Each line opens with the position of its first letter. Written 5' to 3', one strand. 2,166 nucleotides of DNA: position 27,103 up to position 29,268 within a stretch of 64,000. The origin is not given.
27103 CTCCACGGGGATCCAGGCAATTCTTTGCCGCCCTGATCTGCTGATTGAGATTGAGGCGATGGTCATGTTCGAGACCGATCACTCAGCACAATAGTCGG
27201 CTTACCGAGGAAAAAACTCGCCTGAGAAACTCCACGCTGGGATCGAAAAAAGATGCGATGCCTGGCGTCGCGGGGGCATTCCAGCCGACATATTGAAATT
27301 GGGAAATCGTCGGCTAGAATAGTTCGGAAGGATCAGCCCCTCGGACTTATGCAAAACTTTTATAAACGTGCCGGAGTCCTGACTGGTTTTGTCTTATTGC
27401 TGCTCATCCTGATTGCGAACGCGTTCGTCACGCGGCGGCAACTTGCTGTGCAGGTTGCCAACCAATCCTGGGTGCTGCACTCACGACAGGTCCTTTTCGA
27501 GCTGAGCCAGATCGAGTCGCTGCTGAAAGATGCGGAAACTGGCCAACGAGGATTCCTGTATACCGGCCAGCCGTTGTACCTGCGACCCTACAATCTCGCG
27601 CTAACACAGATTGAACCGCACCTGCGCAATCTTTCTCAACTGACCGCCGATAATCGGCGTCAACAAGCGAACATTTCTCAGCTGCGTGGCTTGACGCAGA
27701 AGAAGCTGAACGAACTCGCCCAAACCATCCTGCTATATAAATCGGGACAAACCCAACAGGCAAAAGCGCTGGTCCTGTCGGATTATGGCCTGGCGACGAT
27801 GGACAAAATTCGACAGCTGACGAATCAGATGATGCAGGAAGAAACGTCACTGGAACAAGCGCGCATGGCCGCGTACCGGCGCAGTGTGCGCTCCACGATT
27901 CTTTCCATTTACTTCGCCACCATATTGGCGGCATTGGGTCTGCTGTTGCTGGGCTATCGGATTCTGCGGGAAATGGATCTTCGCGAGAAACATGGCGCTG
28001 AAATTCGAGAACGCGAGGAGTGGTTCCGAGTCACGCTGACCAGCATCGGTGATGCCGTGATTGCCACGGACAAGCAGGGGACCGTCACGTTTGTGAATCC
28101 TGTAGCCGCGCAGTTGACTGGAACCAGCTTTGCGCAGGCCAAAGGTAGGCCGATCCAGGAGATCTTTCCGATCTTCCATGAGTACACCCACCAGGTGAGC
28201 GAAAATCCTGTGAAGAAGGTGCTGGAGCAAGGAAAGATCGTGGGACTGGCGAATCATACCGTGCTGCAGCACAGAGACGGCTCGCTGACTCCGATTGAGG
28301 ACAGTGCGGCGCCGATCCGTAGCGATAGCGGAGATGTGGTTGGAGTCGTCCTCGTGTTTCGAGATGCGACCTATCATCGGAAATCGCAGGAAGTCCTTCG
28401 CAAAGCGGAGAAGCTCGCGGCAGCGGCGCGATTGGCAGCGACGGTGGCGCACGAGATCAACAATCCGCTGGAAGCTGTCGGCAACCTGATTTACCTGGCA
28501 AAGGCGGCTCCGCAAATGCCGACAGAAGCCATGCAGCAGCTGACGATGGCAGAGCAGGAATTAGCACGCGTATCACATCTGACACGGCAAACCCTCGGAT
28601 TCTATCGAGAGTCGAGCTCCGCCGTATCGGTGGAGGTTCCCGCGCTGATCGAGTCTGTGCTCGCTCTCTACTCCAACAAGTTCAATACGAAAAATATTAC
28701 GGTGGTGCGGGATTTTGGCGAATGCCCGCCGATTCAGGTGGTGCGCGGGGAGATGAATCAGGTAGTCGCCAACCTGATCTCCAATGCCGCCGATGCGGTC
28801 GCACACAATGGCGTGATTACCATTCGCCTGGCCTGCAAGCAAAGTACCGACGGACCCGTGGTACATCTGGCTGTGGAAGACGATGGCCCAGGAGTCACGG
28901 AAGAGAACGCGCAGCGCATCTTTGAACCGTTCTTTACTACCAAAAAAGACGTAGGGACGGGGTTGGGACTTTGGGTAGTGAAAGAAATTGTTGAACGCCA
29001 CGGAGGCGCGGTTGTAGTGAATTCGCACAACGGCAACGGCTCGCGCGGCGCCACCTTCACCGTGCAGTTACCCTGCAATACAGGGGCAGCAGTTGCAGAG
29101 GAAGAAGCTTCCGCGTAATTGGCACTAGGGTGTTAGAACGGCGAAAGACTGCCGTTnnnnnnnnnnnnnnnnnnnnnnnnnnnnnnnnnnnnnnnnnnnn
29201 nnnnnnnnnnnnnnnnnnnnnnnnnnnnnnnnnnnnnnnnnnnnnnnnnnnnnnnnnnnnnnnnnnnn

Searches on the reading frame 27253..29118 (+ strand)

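Call 72: search_protein_families(library=pfam, proteins=[window:27253-29118:+], max_evalue=0.0001)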
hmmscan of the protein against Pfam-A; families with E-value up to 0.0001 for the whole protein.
window:27253-29118:+ (621 aa): 8 families
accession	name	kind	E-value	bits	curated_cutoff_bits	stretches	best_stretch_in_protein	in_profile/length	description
PF05227.19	CHASE3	-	2.4e-37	128.3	28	1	71-206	2-137/138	CHASE3 domain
PF02518.31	HATPase_c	-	1.1e-24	87.5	26.4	1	501-608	6-109/111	Histidine kinase-, DNA gyrase B-, and HSP90-like ATPase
PF13426.13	PAS_9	-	3e-15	56.8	27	1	267-373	2-102/103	PAS domain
PF08448.16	PAS_4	-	6.7e-14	52.5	23.1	1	262-373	1-106/110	PAS fold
PF00989.32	PAS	-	3.1e-11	43.7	22.6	1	259-371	4-112/113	PAS fold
PF13188.13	PAS_8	-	9.2e-07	29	21.8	1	258-313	3-55/65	PAS domain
PF13589.12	HATPase_c_3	-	6.3e-06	26.7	25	1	500-565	2-61/137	Histidine kinase-, DNA gyrase B-, and HSP90-like ATPase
PF00512.31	HisKA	-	3.1e-05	24.4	26.9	1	392-452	3-62/66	His Kinase A (phospho-acceptor) domain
